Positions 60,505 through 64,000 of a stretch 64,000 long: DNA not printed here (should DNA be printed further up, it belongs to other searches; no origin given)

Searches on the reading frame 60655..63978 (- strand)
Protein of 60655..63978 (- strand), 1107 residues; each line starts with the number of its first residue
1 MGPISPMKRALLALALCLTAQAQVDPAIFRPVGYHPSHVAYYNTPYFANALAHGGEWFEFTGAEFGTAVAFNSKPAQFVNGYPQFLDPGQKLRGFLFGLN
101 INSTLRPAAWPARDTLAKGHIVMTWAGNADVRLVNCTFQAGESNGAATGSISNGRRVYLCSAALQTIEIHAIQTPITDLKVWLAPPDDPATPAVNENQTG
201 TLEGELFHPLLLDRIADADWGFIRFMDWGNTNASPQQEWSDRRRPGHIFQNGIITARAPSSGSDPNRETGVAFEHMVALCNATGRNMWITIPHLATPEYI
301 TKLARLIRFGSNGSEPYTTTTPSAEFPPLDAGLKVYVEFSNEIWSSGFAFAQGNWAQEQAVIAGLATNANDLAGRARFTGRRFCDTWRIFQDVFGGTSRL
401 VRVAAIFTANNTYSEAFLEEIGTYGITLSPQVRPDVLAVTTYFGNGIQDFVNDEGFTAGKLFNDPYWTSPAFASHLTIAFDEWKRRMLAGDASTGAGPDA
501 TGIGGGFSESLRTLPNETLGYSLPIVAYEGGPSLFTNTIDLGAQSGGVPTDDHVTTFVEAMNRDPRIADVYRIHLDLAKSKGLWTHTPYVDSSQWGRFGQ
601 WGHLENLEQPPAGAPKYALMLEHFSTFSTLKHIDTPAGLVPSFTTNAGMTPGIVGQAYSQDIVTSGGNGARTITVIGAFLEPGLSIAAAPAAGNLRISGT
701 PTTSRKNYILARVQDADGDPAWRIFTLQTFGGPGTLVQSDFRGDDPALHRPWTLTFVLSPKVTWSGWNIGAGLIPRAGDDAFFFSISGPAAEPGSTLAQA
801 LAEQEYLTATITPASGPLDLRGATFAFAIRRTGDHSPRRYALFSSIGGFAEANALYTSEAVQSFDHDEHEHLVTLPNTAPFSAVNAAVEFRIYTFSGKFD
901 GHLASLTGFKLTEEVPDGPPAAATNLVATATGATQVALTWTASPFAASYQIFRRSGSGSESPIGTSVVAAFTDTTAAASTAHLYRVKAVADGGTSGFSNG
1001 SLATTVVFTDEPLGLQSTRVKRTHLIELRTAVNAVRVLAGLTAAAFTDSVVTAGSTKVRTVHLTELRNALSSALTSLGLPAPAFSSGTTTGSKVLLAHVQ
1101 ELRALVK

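Call 72: search_protein_families(library=pfam, proteins=[window:60655-63978:-])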
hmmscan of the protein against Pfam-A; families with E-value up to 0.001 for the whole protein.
window:60655-63978:- (1107 aa): 0 families

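Call 93: find_encoding_contigs(protein=window:60655-63978:-, flank=10000, max_places=2)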
Protein window:60655-63978:- (1107 aa): no gene with exactly this product is on record in the collection.
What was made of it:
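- Tried and rejected: Extending the source contig: one edge protein was not on record (call 93).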
